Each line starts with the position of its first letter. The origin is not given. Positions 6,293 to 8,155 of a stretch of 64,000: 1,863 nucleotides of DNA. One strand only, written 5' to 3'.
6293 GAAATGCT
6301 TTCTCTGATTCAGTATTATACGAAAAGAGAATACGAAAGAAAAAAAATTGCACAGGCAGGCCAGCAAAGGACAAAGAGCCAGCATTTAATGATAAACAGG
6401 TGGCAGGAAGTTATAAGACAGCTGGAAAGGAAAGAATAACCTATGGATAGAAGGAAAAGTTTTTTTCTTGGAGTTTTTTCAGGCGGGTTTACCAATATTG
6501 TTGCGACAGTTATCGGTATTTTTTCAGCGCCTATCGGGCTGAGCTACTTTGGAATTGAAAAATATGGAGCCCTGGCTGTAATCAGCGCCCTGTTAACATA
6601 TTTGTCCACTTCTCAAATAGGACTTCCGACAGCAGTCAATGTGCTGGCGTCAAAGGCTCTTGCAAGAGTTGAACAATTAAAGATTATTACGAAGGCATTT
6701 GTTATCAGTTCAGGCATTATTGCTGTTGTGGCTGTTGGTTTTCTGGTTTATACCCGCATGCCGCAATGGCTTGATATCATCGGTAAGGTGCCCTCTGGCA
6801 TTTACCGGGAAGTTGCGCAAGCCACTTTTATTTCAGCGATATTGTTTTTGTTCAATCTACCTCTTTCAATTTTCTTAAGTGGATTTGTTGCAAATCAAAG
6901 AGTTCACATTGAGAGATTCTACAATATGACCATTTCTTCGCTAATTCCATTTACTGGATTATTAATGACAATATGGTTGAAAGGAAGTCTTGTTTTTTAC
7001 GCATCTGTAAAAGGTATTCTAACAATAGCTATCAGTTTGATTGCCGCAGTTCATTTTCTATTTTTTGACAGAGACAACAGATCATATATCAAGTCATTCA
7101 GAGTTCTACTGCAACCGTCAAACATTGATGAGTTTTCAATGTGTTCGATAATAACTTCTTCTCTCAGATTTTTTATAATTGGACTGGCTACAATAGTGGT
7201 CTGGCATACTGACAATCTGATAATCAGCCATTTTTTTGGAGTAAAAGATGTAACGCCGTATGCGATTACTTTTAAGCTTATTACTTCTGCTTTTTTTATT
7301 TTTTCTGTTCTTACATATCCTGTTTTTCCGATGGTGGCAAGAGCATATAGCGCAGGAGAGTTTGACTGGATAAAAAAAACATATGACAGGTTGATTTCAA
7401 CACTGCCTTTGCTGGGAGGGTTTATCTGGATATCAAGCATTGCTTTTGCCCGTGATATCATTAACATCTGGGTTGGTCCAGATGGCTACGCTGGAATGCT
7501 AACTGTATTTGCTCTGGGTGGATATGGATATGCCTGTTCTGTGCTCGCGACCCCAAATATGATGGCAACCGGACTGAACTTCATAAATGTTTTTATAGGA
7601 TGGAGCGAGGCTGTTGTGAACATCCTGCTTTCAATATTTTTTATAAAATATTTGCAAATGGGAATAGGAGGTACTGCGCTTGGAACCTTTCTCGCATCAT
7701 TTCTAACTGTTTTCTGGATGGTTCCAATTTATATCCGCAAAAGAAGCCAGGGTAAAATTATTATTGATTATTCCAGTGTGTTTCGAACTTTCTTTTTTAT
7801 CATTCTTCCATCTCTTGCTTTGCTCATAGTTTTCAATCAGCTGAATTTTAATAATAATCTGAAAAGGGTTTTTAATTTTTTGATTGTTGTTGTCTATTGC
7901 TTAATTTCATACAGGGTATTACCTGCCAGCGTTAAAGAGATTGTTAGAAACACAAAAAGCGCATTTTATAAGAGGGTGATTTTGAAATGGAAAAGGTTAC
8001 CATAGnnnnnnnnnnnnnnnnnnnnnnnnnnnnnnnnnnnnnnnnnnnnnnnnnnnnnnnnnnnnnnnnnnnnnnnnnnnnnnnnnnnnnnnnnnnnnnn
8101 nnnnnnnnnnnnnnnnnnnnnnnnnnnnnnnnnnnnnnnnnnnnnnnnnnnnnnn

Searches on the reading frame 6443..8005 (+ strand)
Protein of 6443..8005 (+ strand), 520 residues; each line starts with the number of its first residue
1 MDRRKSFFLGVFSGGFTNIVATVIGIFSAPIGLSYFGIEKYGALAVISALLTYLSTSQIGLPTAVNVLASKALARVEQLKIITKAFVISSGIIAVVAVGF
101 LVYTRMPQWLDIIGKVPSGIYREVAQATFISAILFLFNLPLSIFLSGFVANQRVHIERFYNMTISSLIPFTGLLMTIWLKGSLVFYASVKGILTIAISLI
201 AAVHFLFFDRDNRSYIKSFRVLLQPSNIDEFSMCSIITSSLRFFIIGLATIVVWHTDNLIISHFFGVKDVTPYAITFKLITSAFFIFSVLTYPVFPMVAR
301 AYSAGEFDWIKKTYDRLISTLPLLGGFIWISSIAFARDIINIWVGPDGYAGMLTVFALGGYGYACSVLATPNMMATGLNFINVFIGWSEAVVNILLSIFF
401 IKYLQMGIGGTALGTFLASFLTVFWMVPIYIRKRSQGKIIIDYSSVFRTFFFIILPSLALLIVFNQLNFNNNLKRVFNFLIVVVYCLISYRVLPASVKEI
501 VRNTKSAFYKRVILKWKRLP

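Call 3: search_protein_families(library=pfam, proteins=[window:6443-8005:+], max_evalue=0.01)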
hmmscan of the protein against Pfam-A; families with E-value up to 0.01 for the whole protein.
window:6443-8005:+ (520 aa): 0 families

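Call 9: search_protein_families(library=ncbifam, proteins=[window:6443-8005:+], max_evalue=0.01)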
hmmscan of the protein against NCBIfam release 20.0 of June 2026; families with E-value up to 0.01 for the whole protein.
window:6443-8005:+ (520 aa): 0 families

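Call 12: find_homologous_proteins(query=window:6443-8005:+, max_evalue=0.001)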
Query window:6443-8005:+ (520 aa): 41 proteins with E <= 0.001 among 8000 candidates.
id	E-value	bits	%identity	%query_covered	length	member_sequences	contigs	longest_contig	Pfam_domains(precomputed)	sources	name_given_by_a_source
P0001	0.0e+0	1107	99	100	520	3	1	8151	-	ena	-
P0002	2.6e-291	985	87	100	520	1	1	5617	PF01554.24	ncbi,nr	ncbi:MAG: MATE family efflux transporter [Candidatus Omnitrophica bacterium]|nr:MATE family efflux t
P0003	1.3e-248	844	74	98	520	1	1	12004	-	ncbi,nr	ncbi:MAG: hypothetical protein N2115_05325 [bacterium]|nr:hypothetical protein [bacterium]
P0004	4.3e-248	843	74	99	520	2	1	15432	PF01554.24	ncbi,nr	ncbi:MAG: MATE family efflux transporter [Candidatus Omnitrophica bacterium]|nr:MATE family efflux t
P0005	1.2e-243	828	74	98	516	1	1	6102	-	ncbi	-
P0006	1.3e-242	825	73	99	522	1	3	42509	PF01554.24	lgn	-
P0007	3.5e-239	813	72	99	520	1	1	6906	-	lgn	-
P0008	2.9e-236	804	72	99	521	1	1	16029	-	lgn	-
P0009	2.7e-232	791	70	98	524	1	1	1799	-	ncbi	-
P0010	1.9e-194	666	59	99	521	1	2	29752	PF01554.24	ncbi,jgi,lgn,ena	-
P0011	9.7e-144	498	48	95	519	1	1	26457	-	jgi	jgi:O-antigen/teichoic acid export membrane protein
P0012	1.5e-125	438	42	99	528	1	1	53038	PF01943.23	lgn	-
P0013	1.6e-115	405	41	96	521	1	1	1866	PF01943.23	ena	-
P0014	1.2e-114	402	42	97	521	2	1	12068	PF01943.23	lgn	-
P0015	1.2e-111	393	40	96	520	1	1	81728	PF01943.23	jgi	jgi:O-antigen/teichoic acid export membrane protein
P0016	2.1e-111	392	40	96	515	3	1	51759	PF01943.23,PF01554.24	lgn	-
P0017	2.1e-108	382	41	97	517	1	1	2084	PF01554.24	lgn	-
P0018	3.7e-96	341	40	96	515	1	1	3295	PF01943.23,PF01554.24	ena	-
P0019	5.1e-90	321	37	89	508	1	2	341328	PF01554.24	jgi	-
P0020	2.5e-88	316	36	98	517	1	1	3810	PF01554.24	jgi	jgi:O-antigen/teichoic acid export membrane protein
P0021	3.1e-78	282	34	97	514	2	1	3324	PF01943.23,PF01554.24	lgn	-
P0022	5.1e-74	268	32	98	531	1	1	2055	PF01943.23,PF01554.24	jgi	-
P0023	2.1e-26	111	28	76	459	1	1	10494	PF01943.23,PF01554.24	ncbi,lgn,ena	-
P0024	1.2e-25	109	29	75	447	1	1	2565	PF01943.23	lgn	-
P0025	2.5e-24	105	27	77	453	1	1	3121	PF01943.23,PF01554.24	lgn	-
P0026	4.2e-24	104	28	75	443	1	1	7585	PF01943.23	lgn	-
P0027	8.0e-22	96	26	80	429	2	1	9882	PF01943.23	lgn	-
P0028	1.7e-21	95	30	39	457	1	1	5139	PF01943.23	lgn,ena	-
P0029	1.6e-17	82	27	77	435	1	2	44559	PF01943.23,PF01554.24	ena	-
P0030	4.1e-17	81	26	55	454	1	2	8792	PF01943.23,PF01554.24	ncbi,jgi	jgi:O-antigen/teichoic acid export membrane protein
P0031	5.4e-17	80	22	76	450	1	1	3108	PF01943.23,PF01554.24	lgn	-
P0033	1.4e-16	79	27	78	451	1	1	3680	PF01943.23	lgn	-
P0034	2.5e-16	78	25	75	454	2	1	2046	PF01943.23,PF01554.24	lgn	-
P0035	2.0e-15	75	24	79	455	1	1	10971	PF01943.23,PF01554.24,PF13440.12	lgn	-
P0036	3.0e-15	75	26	80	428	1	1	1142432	PF01943.23,PF01554.24,PF13440.12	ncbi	-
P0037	4.8e-12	64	24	79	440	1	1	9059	PF01943.23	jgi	jgi:O-antigen/teichoic acid export membrane protein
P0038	1.6e-11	62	24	76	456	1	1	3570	PF01943.23,PF01554.24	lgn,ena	-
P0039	4.1e-9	54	24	64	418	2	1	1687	PF01943.23,PF13440.12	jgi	-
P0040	1.8e-8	52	34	24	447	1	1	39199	PF01943.23,PF01554.24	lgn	-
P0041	2.4e-7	49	24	79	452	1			PF01943.23,PF01554.24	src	-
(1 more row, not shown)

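Call 16: find_encoding_contigs(protein=P0015, flank=8000, max_places=2)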
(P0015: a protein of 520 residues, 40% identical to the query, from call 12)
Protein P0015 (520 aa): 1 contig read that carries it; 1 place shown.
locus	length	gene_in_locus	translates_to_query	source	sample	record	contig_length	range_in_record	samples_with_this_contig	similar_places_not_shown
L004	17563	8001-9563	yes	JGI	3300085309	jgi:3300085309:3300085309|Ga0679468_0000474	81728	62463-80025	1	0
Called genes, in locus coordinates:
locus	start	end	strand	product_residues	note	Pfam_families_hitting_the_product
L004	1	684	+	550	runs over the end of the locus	PF01041:DegT_DnrJ_EryC1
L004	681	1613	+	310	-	PF00106:adh_short (weak), PF01073:3Beta_HSD, PF01370:Epimerase, PF02719:Polysacc_synt_2, PF04321:RmlD_sub_bind, PF07993:NAD_binding_4 (faint), PF13460:NAD_binding_10, PF16363:GDP_Man_Dehyd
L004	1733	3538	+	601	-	PF02776:TPP_enzyme_N, PF00205:TPP_enzyme_M, PF02775:TPP_enzyme_C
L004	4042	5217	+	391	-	PF13173:AAA_14, PF13635:DUF4143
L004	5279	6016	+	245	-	PF05050:Methyltransf_21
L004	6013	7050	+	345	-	PF00852:Glyco_transf_10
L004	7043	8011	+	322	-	PF00535:Glycos_transf_2, PF13641:Glyco_tranf_2_3 (weak)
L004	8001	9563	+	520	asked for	PF01943:Polysacc_synt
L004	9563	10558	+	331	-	PF00535:Glycos_transf_2, PF13506:Glyco_transf_21 (weak), PF13641:Glyco_tranf_2_3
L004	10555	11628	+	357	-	PF13439:Glyco_transf_4, PF13579:Glyco_trans_4_4, PF20706:GT4-conflict, PF00534:Glycos_transf_1, PF13692:Glyco_trans_1_4, PF13524:Glyco_trans_1_2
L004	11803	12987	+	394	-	PF13439:Glyco_transf_4, PF13579:Glyco_trans_4_4, PF00534:Glycos_transf_1, PF13692:Glyco_trans_1_4, PF13524:Glyco_trans_1_2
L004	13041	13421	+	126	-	PF13366:PDDEXK_3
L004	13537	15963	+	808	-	PF09586:YfhO (weak)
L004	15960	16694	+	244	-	PF01135:PCMT (weak), PF02384:N6_Mtase (weak), PF05175:MTS, PF02475:TRM5-TYW2_MTfase (weak), PF06325:PrmA (weak), PF13847:Methyltransf_31, PF08241:Methyltransf_11 (weak), PF13649:Methyltransf_25, +2 more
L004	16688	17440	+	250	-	PF00535:Glycos_transf_2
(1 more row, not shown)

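Call 17: find_encoding_contigs(protein=P0019, flank=8000, max_places=2)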
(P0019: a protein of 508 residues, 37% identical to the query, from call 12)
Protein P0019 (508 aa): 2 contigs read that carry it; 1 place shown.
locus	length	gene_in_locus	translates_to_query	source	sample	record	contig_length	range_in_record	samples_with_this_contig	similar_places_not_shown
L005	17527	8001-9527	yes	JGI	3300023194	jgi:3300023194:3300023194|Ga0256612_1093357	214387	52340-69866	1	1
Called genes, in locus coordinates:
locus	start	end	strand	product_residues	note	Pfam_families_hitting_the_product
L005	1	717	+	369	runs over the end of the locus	PF03102:NeuB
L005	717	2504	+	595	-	PF02776:TPP_enzyme_N, PF00205:TPP_enzyme_M, PF02775:TPP_enzyme_C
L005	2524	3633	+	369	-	PF05050:Methyltransf_21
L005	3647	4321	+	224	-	PF00702:Hydrolase, PF12710:HAD, PF13419:HAD_2, PF13242:Hydrolase_like (weak)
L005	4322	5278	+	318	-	PF01370:Epimerase, PF16363:GDP_Man_Dehyd (weak), PF07993:NAD_binding_4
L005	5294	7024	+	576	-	PF02776:TPP_enzyme_N, PF00205:TPP_enzyme_M, PF02775:TPP_enzyme_C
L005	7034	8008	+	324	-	PF00535:Glycos_transf_2, PF13641:Glyco_tranf_2_3 (weak)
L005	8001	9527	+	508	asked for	PF01554:MatE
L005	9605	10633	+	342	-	PF00535:Glycos_transf_2, PF10111:Glyco_tranf_2_2 (faint), PF13641:Glyco_tranf_2_3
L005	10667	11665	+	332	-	PF13524:Glyco_trans_1_2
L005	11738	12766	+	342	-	PF00852:Glyco_transf_10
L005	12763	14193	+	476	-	-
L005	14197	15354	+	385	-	PF13477:Glyco_trans_4_2, PF13439:Glyco_transf_4, PF13579:Glyco_trans_4_4, PF20706:GT4-conflict, PF00534:Glycos_transf_1, PF13692:Glyco_trans_1_4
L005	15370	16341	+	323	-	PF00953:Glycos_transf_4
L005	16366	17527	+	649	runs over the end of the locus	PF13727:CoA_binding_3, PF00106:adh_short (weak), PF01073:3Beta_HSD, PF01370:Epimerase, PF02719:Polysacc_synt_2, PF04321:RmlD_sub_bind, PF07993:NAD_binding_4 (faint), PF16363:GDP_Man_Dehyd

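Call 18: find_encoding_contigs(protein=P0012, flank=8000, max_places=2)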
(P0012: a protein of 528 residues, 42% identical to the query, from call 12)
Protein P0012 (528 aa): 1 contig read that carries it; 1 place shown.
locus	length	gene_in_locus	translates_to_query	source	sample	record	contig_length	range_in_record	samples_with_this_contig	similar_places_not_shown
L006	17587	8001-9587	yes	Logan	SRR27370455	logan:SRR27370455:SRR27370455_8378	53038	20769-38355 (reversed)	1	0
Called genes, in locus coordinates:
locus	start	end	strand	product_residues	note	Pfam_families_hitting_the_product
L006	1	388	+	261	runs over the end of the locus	PF01073:3Beta_HSD, PF01370:Epimerase, PF02719:Polysacc_synt_2 (weak), PF04321:RmlD_sub_bind, PF07993:NAD_binding_4, PF16363:GDP_Man_Dehyd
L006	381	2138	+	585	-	PF02776:TPP_enzyme_N, PF00205:TPP_enzyme_M, PF02775:TPP_enzyme_C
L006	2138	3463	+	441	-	PF01041:DegT_DnrJ_EryC1, PF01053:Cys_Met_Meta_PP (weak)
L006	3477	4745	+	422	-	PF01041:DegT_DnrJ_EryC1, PF00266:Aminotran_5 (weak), PF01053:Cys_Met_Meta_PP (faint)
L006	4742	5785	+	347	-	PF00852:Glyco_transf_10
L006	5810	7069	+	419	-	PF13524:Glyco_trans_1_2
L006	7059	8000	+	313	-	PF13641:Glyco_tranf_2_3, PF00535:Glycos_transf_2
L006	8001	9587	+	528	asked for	PF01943:Polysacc_synt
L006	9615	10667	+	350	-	PF00535:Glycos_transf_2, PF10111:Glyco_tranf_2_2 (faint), PF13641:Glyco_tranf_2_3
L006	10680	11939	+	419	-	-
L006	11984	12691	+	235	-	PF00535:Glycos_transf_2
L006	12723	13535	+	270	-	PF13641:Glyco_tranf_2_3 (faint), PF00535:Glycos_transf_2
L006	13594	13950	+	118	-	PF10066:DUF2304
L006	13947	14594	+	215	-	PF13489:Methyltransf_23, PF00891:Methyltransf_2 (weak), PF02353:CMAS (weak), PF13847:Methyltransf_31, PF08241:Methyltransf_11, PF08242:Methyltransf_12, PF13649:Methyltransf_25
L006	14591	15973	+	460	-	PF02310:B12-binding, PF04055:Radical_SAM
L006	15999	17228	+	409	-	-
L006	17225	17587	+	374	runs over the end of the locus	PF00534:Glycos_transf_1, PF13692:Glyco_trans_1_4, PF13524:Glyco_trans_1_2 (weak)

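Call 21: find_encoding_contigs(protein=P0006, flank=10000, max_places=2)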
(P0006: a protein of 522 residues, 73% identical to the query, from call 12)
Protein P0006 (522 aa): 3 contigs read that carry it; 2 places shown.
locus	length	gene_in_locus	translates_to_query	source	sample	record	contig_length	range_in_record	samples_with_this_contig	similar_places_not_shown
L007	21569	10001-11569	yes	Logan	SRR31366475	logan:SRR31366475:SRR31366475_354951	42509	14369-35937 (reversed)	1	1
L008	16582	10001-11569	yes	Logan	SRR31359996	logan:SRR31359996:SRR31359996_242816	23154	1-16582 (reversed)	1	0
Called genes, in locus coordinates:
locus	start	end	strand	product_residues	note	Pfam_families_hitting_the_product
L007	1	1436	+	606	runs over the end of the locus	PF02776:TPP_enzyme_N, PF00205:TPP_enzyme_M, PF02775:TPP_enzyme_C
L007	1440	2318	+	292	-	PF01370:Epimerase, PF04321:RmlD_sub_bind, PF16363:GDP_Man_Dehyd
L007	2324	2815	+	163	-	-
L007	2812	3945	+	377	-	PF08421:Methyltransf_13 (weak), PF13489:Methyltransf_23, PF07021:MetW, PF13847:Methyltransf_31, PF08241:Methyltransf_11, PF08242:Methyltransf_12, PF13649:Methyltransf_25 (weak), PF08484:Methyltransf_14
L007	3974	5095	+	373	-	PF13186:SPASM (faint), PF13353:Fer4_12 (weak), PF04055:Radical_SAM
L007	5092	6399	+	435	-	PF01041:DegT_DnrJ_EryC1, PF00266:Aminotran_5 (faint), PF00155:Aminotran_1_2 (weak), PF01053:Cys_Met_Meta_PP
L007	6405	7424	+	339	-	PF00852:Glyco_transf_10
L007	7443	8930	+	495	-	PF01943:Polysacc_synt, PF13440:Polysacc_synt_3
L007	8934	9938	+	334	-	PF00535:Glycos_transf_2, PF13641:Glyco_tranf_2_3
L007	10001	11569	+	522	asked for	PF01554:MatE (weak)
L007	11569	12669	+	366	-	PF00535:Glycos_transf_2, PF10111:Glyco_tranf_2_2 (weak), PF13641:Glyco_tranf_2_3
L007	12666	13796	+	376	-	PF13439:Glyco_transf_4, PF20706:GT4-conflict, PF00534:Glycos_transf_1, PF13692:Glyco_trans_1_4, PF13524:Glyco_trans_1_2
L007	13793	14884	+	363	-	PF13439:Glyco_transf_4, PF20706:GT4-conflict (weak), PF00534:Glycos_transf_1, PF13524:Glyco_trans_1_2 (weak), PF13692:Glyco_trans_1_4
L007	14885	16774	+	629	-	PF13522:GATase_6, PF13537:GATase_7, PF00733:Asn_synthase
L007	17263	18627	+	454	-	PF00557:Peptidase_M24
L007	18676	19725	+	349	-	-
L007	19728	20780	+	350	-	PF00701:DHDPS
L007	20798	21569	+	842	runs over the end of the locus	PF00690:Cation_ATPase_N (weak), PF00122:E1-E2_ATPase, PF00702:Hydrolase, PF13246:Cation_ATPase, PF00689:Cation_ATPase_C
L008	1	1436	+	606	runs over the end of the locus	PF02776:TPP_enzyme_N, PF00205:TPP_enzyme_M, PF02775:TPP_enzyme_C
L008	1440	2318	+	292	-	PF01370:Epimerase, PF04321:RmlD_sub_bind, PF16363:GDP_Man_Dehyd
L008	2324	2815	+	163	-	-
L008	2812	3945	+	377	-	PF08421:Methyltransf_13 (weak), PF13489:Methyltransf_23, PF07021:MetW, PF13847:Methyltransf_31, PF08241:Methyltransf_11, PF08242:Methyltransf_12, PF13649:Methyltransf_25 (weak), PF08484:Methyltransf_14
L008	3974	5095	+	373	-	PF13186:SPASM (faint), PF13353:Fer4_12 (weak), PF04055:Radical_SAM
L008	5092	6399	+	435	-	PF01041:DegT_DnrJ_EryC1, PF00266:Aminotran_5 (faint), PF00155:Aminotran_1_2 (weak), PF01053:Cys_Met_Meta_PP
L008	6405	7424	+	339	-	PF00852:Glyco_transf_10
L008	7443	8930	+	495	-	PF01943:Polysacc_synt, PF13440:Polysacc_synt_3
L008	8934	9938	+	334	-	PF00535:Glycos_transf_2, PF13641:Glyco_tranf_2_3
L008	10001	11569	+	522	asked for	PF01554:MatE (weak)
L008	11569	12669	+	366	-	PF00535:Glycos_transf_2, PF10111:Glyco_tranf_2_2 (weak), PF13641:Glyco_tranf_2_3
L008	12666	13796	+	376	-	PF13439:Glyco_transf_4, PF20706:GT4-conflict, PF00534:Glycos_transf_1, PF13692:Glyco_trans_1_4, PF13524:Glyco_trans_1_2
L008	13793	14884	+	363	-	PF13439:Glyco_transf_4, PF20706:GT4-conflict (weak), PF00534:Glycos_transf_1, PF13524:Glyco_trans_1_2 (weak), PF13692:Glyco_trans_1_4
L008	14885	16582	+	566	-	?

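Call 22: find_encoding_contigs(protein=P0010, flank=10000, max_places=2)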
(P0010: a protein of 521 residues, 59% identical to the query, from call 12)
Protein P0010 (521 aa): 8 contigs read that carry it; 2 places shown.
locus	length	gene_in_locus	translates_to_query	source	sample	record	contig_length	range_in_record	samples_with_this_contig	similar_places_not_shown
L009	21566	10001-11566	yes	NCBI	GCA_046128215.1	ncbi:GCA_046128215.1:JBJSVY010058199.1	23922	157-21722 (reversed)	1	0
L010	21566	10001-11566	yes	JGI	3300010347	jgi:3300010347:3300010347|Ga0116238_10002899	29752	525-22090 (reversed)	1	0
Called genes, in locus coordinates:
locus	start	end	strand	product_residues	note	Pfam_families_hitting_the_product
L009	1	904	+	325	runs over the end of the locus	PF01370:Epimerase, PF02719:Polysacc_synt_2, PF04321:RmlD_sub_bind, PF01073:3Beta_HSD, PF07993:NAD_binding_4, PF16363:GDP_Man_Dehyd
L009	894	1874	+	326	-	PF00106:adh_short (weak), PF01073:3Beta_HSD, PF01370:Epimerase, PF02719:Polysacc_synt_2, PF04321:RmlD_sub_bind, PF05368:NmrA (weak), PF07993:NAD_binding_4 (weak), PF16363:GDP_Man_Dehyd, +1 more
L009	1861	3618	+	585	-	PF02776:TPP_enzyme_N, PF00205:TPP_enzyme_M, PF02775:TPP_enzyme_C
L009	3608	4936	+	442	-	PF01041:DegT_DnrJ_EryC1, PF01053:Cys_Met_Meta_PP (weak)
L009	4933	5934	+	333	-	PF13524:Glyco_trans_1_2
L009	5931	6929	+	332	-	PF00852:Glyco_transf_10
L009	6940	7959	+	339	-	PF05050:Methyltransf_21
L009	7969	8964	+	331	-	PF00535:Glycos_transf_2, PF13641:Glyco_tranf_2_3 (weak)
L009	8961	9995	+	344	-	PF13524:Glyco_trans_1_2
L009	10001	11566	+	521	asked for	PF01554:MatE (weak)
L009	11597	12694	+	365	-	PF00535:Glycos_transf_2, PF13641:Glyco_tranf_2_3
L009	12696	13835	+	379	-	PF13439:Glyco_transf_4, PF13524:Glyco_trans_1_2 (faint), PF20706:GT4-conflict (weak), PF00534:Glycos_transf_1, PF13692:Glyco_trans_1_4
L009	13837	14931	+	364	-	PF13477:Glyco_trans_4_2, PF13439:Glyco_transf_4, PF13579:Glyco_trans_4_4, PF00534:Glycos_transf_1, PF13692:Glyco_trans_1_4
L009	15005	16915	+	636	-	PF13522:GATase_6, PF13537:GATase_7, PF12481:DUF3700 (faint), PF00733:Asn_synthase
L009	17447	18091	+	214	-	-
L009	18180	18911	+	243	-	PF07963:N_methyl, PF07596:SBP_bac_10 (faint)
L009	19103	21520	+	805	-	PF22842:Pel9A-like_beta_helix, PF13229:Beta_helix (faint), PF00801:PKD, PF18911:PKD_4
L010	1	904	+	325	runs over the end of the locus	PF01370:Epimerase, PF02719:Polysacc_synt_2, PF04321:RmlD_sub_bind, PF01073:3Beta_HSD, PF07993:NAD_binding_4, PF16363:GDP_Man_Dehyd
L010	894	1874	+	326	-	PF00106:adh_short (weak), PF01073:3Beta_HSD, PF01370:Epimerase, PF02719:Polysacc_synt_2, PF04321:RmlD_sub_bind, PF05368:NmrA (weak), PF13460:NAD_binding_10 (weak), PF16363:GDP_Man_Dehyd, +1 more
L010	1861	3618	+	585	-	PF02776:TPP_enzyme_N, PF00205:TPP_enzyme_M, PF02775:TPP_enzyme_C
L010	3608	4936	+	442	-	PF01041:DegT_DnrJ_EryC1, PF01053:Cys_Met_Meta_PP (weak)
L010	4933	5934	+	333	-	PF13524:Glyco_trans_1_2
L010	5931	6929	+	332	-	PF00852:Glyco_transf_10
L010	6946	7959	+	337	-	PF05050:Methyltransf_21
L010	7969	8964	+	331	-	PF00535:Glycos_transf_2, PF13641:Glyco_tranf_2_3 (weak)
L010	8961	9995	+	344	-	PF13524:Glyco_trans_1_2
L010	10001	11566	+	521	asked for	PF01554:MatE (weak)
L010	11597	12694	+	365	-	PF00535:Glycos_transf_2, PF13641:Glyco_tranf_2_3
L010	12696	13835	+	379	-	PF13439:Glyco_transf_4, PF13524:Glyco_trans_1_2 (faint), PF20706:GT4-conflict (weak), PF00534:Glycos_transf_1, PF13692:Glyco_trans_1_4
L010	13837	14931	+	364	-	PF13477:Glyco_trans_4_2, PF13439:Glyco_transf_4, PF13579:Glyco_trans_4_4, PF00534:Glycos_transf_1, PF13692:Glyco_trans_1_4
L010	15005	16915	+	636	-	PF13522:GATase_6, PF13537:GATase_7, PF12481:DUF3700 (faint), PF00733:Asn_synthase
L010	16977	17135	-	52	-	-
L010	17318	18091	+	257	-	PF07963:N_methyl, PF07596:SBP_bac_10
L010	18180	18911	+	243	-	PF07963:N_methyl, PF07596:SBP_bac_10 (faint)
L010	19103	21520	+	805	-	PF22842:Pel9A-like_beta_helix, PF13229:Beta_helix (faint), PF00801:PKD, PF18911:PKD_4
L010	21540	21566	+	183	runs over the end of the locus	?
